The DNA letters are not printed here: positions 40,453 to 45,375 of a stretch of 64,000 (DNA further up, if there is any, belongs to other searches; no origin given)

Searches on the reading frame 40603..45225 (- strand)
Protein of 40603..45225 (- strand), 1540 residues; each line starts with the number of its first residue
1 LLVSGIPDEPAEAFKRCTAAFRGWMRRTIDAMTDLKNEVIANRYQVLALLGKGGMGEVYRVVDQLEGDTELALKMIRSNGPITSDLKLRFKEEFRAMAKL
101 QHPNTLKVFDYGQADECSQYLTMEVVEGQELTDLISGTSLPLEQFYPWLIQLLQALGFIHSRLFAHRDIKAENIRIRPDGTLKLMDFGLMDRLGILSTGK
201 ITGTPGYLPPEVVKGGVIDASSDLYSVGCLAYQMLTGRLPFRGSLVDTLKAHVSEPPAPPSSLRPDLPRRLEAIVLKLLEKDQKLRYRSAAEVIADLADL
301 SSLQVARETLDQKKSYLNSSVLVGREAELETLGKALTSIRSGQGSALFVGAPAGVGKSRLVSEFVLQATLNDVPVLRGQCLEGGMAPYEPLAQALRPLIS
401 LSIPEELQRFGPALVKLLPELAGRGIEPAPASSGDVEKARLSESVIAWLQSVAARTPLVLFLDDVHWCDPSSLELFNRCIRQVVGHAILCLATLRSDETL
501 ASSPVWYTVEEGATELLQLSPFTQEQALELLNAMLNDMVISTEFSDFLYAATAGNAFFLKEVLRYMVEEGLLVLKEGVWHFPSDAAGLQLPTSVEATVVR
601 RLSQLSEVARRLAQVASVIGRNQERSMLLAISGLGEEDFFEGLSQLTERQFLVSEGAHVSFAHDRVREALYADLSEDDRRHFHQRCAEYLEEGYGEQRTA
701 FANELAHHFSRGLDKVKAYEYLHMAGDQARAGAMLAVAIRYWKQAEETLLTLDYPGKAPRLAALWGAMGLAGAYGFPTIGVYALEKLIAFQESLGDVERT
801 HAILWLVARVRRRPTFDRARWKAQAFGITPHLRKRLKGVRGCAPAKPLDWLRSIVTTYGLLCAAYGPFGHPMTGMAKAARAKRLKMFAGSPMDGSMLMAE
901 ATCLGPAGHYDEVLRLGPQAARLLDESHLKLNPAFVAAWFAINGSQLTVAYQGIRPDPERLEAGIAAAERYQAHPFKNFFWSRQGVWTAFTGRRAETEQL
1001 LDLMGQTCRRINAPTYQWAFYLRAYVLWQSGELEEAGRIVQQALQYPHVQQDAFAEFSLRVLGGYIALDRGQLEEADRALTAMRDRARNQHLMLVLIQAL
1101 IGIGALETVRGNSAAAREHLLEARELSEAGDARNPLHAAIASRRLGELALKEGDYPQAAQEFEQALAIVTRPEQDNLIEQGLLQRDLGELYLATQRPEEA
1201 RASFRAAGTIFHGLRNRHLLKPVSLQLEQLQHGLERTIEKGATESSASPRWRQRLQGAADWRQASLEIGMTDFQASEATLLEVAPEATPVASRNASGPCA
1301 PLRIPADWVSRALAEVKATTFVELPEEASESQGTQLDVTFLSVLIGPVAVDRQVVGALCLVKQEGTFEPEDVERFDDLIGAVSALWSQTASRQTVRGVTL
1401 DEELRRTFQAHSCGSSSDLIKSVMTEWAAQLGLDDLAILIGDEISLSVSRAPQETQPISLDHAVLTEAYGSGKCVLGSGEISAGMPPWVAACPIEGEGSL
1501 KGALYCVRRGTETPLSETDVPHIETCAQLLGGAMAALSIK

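Call 57: search_protein_families(library=pfam, proteins=[window:40603-45225:-], max_evalue=0.00001)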
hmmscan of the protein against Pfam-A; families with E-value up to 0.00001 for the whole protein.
window:40603-45225:- (1540 aa): 5 families
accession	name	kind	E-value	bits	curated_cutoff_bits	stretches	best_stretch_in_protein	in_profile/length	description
PF00069.31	Pkinase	-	1.1e-43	150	31.7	1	44-288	1-253/263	Protein kinase domain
PF13191.12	AAA_16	-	3.7e-24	86.5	32.6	1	322-478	2-154/167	AAA ATPase domain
PF07714.23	PK_Tyr_Ser-Thr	-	3.5e-23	82.7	23.1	1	48-286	5-248/258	Protein tyrosine and serine/threonine kinase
PF17874.7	TPR_MalT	-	2e-11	44.2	45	1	1098-1219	41-160/336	MalT-like TPR region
PF13424.12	TPR_12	-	5e-10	39.9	30.1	2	1139-1207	3-71/77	Tetratricopeptide repeat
